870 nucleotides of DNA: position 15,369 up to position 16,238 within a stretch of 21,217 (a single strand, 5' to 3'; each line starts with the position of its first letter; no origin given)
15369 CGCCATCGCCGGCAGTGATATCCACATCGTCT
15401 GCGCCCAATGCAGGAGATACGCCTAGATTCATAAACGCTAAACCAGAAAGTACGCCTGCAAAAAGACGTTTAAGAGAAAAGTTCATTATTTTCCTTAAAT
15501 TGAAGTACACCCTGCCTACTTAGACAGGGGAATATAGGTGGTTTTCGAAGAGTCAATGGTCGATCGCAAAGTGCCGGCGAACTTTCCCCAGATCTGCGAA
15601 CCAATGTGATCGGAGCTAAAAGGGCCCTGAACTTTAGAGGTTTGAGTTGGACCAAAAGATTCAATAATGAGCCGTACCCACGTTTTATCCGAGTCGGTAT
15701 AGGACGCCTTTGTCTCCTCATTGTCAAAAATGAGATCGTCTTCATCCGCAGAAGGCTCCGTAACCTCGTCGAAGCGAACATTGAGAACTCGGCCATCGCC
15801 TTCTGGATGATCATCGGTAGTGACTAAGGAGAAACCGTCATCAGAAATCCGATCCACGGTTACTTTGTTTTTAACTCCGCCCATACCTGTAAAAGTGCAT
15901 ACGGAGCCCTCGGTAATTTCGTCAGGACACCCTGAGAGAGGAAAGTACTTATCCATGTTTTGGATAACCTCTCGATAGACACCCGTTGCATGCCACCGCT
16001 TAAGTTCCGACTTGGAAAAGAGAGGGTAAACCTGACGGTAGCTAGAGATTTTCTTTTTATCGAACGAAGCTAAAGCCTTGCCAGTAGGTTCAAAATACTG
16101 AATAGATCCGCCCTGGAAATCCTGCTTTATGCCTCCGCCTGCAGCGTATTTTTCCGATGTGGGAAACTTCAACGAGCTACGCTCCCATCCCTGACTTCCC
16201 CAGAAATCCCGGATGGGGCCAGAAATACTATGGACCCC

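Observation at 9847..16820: Plasmid-borne polymorphic toxin operon: LGFP cell-wall protein, secreted protein, ALF/WHH-nuclease toxin, SUKH immunity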

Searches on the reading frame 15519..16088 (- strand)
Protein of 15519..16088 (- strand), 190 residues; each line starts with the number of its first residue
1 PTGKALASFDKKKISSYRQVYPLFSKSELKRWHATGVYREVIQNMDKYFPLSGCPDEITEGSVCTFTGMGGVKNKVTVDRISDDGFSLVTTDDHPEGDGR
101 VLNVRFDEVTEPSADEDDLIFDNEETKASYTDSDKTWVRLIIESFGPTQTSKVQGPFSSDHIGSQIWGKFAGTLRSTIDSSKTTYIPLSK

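Call 20: find_homologous_proteins(query=window:15519-16088:-, max_evalue=0.001)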
Query window:15519-16088:- (190 aa): 7 proteins with E <= 0.001 among 55 candidates.
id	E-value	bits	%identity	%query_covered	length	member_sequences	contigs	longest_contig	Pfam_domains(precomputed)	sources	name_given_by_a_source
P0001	3.0e-119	414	97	100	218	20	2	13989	-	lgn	-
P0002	2.3e-101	355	79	100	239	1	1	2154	PF08310.18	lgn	-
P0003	5.2e-99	348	78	100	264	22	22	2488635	PF08310.18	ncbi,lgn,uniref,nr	ncbi:hypothetical protein FRC0126_01667 [Corynebacterium diphtheriae]|uniref:Uncharacterized protein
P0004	5.3e-84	299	72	100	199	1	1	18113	-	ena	-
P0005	6.0e-68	246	66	86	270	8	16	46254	PF08310.18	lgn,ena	-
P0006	5.1e-46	175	61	64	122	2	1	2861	-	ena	-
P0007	7.8e-41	158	77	47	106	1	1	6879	-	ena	-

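Call 21: find_encoding_contigs(protein=P0003, flank=10000, max_places=4)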
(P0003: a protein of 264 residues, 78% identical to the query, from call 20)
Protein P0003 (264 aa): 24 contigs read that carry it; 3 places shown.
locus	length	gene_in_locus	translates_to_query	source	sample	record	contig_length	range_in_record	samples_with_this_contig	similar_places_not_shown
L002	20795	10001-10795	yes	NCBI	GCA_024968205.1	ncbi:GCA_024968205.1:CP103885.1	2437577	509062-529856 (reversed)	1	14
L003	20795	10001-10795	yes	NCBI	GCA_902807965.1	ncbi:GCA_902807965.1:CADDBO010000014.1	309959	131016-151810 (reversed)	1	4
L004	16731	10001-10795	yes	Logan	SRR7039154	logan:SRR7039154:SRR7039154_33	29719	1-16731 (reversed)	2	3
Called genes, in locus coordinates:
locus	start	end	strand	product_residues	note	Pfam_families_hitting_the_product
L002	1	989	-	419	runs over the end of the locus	PF00083:Sugar_tr, PF07690:MFS_1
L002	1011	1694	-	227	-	PF00392:GntR, PF07729:FCD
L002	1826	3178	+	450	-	PF13726:Na_H_antiport_2, PF03553:Na_H_antiporter, PF06808:DctM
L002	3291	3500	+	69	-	-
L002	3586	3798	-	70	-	PF13303:PTS_EIIC_2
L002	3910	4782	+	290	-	-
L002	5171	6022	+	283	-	-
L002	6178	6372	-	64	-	-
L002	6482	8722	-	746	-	PF13166:AAA_13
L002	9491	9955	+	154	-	PF08310:LGFP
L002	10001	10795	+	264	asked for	PF08310:LGFP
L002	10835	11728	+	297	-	PF05270:AbfB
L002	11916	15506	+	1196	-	PF03752:ALF, PF12639:Colicin-DNase, PF14414:WHH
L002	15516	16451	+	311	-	PF09346:SMI1_KNR4, PF14568:SUKH_6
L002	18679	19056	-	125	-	-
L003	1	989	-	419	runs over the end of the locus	PF00083:Sugar_tr, PF07690:MFS_1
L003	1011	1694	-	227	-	PF00392:GntR, PF07729:FCD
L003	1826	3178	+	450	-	PF13726:Na_H_antiport_2, PF03553:Na_H_antiporter, PF06808:DctM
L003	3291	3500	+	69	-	-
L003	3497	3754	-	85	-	-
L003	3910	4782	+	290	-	-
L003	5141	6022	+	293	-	-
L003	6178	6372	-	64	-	-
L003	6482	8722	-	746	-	PF13166:AAA_13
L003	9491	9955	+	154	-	PF08310:LGFP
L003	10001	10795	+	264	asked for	PF08310:LGFP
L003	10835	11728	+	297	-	PF05270:AbfB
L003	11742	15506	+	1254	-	PF03752:ALF, PF12639:Colicin-DNase, PF14414:WHH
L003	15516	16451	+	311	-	PF09346:SMI1_KNR4, PF14568:SUKH_6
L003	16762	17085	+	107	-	PF13518:HTH_28 (weak)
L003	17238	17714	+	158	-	PF00872:Transposase_mut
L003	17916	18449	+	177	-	PF00872:Transposase_mut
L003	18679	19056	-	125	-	-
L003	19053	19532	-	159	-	PF13274:SocA_Panacea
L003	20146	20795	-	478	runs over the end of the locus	PF03951:Gln-synt_N, PF00120:Gln-synt_C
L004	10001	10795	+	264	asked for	PF08310:LGFP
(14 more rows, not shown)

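Call 22: find_encoding_contigs(protein=P0005, flank=10000, max_places=4)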
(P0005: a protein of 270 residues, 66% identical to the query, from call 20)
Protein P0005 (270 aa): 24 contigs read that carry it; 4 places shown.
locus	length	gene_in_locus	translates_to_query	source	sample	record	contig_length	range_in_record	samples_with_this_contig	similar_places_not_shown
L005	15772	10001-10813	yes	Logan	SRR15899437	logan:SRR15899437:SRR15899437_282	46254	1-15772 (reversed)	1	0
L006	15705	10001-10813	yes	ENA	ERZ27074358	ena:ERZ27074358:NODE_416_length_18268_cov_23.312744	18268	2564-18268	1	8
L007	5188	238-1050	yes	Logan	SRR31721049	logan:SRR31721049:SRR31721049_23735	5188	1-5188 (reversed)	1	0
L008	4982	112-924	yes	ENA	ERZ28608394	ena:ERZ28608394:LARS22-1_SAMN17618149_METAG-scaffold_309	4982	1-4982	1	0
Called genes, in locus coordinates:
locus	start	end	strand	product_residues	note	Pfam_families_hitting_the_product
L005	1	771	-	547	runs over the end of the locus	PF05960:DUF885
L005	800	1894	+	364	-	PF01047:MarR (weak), PF12802:MarR_2 (weak), PF13412:HTH_24 (weak), PF00480:ROK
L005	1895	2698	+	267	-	PF13354:Beta-lactamase2 (faint)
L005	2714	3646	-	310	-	PF02146:SIR2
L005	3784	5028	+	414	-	PF00375:SDF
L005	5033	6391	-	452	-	PF10423:AMNp_N, PF01048:PNP_UDP_1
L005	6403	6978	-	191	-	PF00440:TetR_N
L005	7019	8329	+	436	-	PF01546:Peptidase_M20, PF07687:M20_dimer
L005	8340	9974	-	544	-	PF04960:Glutaminase, PF01740:STAS (weak), PF08327:AHSA1 (weak)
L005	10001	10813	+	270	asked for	PF08310:LGFP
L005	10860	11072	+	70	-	-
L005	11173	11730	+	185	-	PF13276:HTH_21, PF00665:rve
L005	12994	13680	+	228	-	-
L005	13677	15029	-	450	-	PF07690:MFS_1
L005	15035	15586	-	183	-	PF04525:LOR, PF03803:Scramblase (weak)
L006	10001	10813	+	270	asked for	PF08310:LGFP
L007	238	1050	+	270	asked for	PF08310:LGFP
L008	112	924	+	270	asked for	PF08310:LGFP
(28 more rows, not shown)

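Call 38: search_protein_representatives(protein=window:15519-16088:-)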
Query: 190 residues. Proteins with E-value up to 0.001 (for the whole library): 42; up to 1e-10: 18; up to 1e-30: 4. The best 42 are listed.
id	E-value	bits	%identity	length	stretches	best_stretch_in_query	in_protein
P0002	7.4e-102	355.3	79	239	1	1-190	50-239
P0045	2.1e-48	181.1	44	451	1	1-188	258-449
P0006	1.6e-46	174.9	61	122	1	45-165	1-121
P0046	6.3e-32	127.3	61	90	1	102-190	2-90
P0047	3.2e-30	121.7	42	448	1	8-186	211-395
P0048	1.3e-28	116.6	54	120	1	92-185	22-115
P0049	2.3e-26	109.2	32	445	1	8-186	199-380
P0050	1.2e-25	106.8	37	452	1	9-186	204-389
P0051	3.0e-22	95.8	34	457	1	1-186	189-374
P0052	8.5e-22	94.3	33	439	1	14-185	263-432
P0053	5.1e-21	91.7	38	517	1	5-188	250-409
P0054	5.2e-19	85.2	36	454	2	6-110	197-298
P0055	6.1e-17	78.5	35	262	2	15-107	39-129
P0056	6.9e-15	71.8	33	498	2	15-109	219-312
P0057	5.1e-14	68.9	33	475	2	13-108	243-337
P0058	5.2e-14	68.9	33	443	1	12-174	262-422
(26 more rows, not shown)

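Call 57: search_protein_families(library=pfam, proteins=[L003:14604-15503:+], max_evalue=0.01)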
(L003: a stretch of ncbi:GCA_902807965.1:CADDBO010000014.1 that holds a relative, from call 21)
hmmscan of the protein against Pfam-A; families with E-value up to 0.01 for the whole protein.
L003:14604-15503:+ (300 aa): 2 families
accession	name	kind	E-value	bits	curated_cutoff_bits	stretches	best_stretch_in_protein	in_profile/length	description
PF12639.13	Colicin-DNase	-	5.5e-23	82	25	1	196-289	2-96/96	DNase/tRNase domain of colicin-like bacteriocin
PF14414.12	WHH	-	2.3e-15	56.5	25.1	1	258-296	4-42/43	A nuclease of the HNH/ENDO VII superfamily with conserved WHH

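Call 74: find_encoding_contigs(protein=P0001, flank=10000, max_places=4)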
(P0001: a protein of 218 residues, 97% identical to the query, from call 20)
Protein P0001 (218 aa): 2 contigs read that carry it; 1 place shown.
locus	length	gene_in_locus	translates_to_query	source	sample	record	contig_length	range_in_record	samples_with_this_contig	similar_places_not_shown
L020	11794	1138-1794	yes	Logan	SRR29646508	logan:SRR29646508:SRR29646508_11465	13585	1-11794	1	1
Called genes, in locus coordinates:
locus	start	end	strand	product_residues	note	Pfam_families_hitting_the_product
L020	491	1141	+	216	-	PF08310:LGFP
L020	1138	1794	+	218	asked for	-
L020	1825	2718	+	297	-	PF05270:AbfB (weak)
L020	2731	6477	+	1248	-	PF03752:ALF, PF12639:Colicin-DNase, PF14414:WHH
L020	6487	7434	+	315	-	PF09346:SMI1_KNR4, PF14568:SUKH_6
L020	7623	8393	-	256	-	PF00005:ABC_tran, PF02463:SMC_N (faint), PF13304:AAA_21 (weak)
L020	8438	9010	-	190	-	PF01032:FecCD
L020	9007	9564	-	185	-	PF01032:FecCD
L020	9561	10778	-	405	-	PF01497:Peripla_BP_2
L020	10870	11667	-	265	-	PF01554:MatE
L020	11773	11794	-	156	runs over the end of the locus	-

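Call 78: find_encoding_contigs(protein=P0047, flank=6000, max_places=3)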
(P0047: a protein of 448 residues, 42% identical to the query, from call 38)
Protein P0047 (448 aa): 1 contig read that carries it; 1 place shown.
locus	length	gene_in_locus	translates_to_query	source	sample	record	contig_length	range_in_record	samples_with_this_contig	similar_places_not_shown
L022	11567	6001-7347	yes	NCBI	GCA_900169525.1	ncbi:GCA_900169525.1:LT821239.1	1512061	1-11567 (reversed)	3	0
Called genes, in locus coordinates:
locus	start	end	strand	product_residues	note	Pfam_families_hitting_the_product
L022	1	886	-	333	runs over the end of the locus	PF04960:Glutaminase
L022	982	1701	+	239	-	PF02463:SMC_N (faint), PF13476:AAA_23, PF13555:AAA_29 (weak), PF13175:AAA_15 (faint), PF13304:AAA_21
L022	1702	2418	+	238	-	PF02463:SMC_N (faint), PF13175:AAA_15 (faint), PF13476:AAA_23, PF13304:AAA_21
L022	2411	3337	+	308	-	PF01156:IU_nuc_hydro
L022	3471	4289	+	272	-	PF00881:Nitroreductase, PF28600:Nitroreductase_C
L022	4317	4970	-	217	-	-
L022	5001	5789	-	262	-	-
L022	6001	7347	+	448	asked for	PF08310:LGFP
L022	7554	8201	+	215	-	PF05270:AbfB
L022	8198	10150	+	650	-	-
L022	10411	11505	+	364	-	-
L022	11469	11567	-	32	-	?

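Call 79: find_encoding_contigs(protein=P0045, flank=6000, max_places=3)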
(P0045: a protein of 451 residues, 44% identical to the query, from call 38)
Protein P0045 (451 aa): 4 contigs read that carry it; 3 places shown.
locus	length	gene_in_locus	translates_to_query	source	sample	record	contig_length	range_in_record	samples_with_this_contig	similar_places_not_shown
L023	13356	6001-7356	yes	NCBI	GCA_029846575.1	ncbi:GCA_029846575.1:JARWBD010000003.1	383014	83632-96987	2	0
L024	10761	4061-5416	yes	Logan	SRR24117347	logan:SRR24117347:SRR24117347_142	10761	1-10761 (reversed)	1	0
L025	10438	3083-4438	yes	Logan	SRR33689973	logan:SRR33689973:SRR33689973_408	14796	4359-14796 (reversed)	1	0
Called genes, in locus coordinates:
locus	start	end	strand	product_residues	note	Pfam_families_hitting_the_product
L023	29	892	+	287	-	PF01965:DJ-1_PfpI, PF17124:ThiJ_like (weak)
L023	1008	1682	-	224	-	PF09335:VTT_dom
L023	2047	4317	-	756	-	PF00378:ECH_1, PF03446:NAD_binding_2 (faint), PF16113:ECH_2, PF02737:3HCDH_N, PF00725:3HCDH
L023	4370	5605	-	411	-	PF00108:Thiolase_N, PF00109:ketoacyl-synt (weak), PF22691:Thiolase_C_1 (faint), PF02803:Thiolase_C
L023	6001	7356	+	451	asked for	PF08310:LGFP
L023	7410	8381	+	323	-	-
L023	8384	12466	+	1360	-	PF03752:ALF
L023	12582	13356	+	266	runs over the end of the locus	-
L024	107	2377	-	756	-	PF00378:ECH_1, PF03446:NAD_binding_2 (faint), PF16113:ECH_2, PF02737:3HCDH_N, PF00725:3HCDH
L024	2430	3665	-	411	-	PF00108:Thiolase_N, PF00109:ketoacyl-synt (weak), PF22691:Thiolase_C_1 (faint), PF02803:Thiolase_C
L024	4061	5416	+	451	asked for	PF08310:LGFP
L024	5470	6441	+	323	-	-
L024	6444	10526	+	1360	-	PF03752:ALF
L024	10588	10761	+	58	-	?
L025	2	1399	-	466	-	?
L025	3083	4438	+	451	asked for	PF08310:LGFP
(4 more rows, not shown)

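Call 80: find_encoding_contigs(protein=P0049, flank=6000, max_places=2)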
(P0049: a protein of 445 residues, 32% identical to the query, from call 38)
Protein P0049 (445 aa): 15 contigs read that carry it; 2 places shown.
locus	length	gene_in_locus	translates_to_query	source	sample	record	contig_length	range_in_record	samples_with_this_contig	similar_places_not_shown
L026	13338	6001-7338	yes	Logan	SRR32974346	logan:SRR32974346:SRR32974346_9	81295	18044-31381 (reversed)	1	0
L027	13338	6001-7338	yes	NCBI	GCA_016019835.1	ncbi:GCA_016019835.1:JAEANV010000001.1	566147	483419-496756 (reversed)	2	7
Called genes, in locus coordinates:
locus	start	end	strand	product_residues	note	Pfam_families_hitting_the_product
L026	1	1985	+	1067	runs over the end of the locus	PF17961:Big_8, PF19407:DUF5979, PF24547:DUF7601 (weak), PF19407:DUF5979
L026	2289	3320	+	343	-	PF01118:Semialdhyde_dh, PF02774:Semialdhyde_dhC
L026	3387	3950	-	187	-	PF04542:Sigma70_r2, PF08281:Sigma70_r4_2, PF04545:Sigma70_r4 (faint)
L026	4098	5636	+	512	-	PF00199:Catalase, PF06628:Catalase-rel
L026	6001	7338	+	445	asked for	PF08310:LGFP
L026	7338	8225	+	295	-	PF05270:AbfB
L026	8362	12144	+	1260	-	PF03752:ALF (weak)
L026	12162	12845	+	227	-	-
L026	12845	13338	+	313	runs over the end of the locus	-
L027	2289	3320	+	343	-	PF01118:Semialdhyde_dh, PF02774:Semialdhyde_dhC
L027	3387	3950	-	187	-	PF04542:Sigma70_r2, PF08281:Sigma70_r4_2, PF04545:Sigma70_r4 (faint)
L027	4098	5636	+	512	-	PF00199:Catalase, PF06628:Catalase-rel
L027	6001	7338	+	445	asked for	PF08310:LGFP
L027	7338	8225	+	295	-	PF05270:AbfB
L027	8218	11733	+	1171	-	PF03752:ALF (weak)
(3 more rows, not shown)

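Call 81: find_encoding_contigs(protein=P0053, flank=6000, max_places=2)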
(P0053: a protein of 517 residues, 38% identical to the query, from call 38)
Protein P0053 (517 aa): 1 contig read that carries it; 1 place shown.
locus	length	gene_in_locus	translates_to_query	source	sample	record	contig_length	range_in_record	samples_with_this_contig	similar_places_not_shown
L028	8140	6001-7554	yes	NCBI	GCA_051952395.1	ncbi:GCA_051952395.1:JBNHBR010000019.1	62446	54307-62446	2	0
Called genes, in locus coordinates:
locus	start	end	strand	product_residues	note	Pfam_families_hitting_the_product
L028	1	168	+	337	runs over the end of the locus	PF02826:2-Hacid_dh_C, PF03446:NAD_binding_2 (faint), PF03807:F420_oxidored, PF07991:KARI_N, PF01450:KARI_C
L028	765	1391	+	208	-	PF10097:DUF2335 (faint)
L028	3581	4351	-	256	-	PF00665:rve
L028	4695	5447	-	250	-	PF13276:HTH_21, PF00665:rve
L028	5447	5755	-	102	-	PF01527:HTH_Tnp_1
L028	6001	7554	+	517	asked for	PF08310:LGFP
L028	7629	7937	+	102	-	-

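Call 82: find_encoding_contigs(protein=P0058, flank=6000, max_places=2)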
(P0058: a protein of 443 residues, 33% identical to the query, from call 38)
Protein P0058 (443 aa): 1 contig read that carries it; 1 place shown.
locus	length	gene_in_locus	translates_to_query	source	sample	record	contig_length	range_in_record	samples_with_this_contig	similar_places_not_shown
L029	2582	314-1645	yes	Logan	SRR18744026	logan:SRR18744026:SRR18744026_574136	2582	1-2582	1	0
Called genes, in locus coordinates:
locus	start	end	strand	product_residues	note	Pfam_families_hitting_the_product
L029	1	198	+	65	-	?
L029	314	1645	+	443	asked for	PF08310:LGFP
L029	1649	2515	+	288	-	-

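Call 83: search_protein_families(library=pfam, proteins=[L020:6487-7434:+], max_evalue=0.01)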
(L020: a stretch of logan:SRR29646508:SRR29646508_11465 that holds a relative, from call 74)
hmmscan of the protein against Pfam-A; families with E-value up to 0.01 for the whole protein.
L020:6487-7434:+ (315 aa): 3 families
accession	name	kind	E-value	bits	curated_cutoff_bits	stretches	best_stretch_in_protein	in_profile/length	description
PF09346.15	SMI1_KNR4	-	4.5e-14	53.6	25.4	1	15-155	2-124/125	SMI1 / KNR4 family (SUKH-1)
PF14568.11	SUKH_6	-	1.1e-13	52.2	27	1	19-154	3-119/119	SMI1-KNR4 cell-wall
PF14567.11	SUKH_5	-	0.0012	19.1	27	1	15-47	22-54/142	SMI1-KNR4 cell-wall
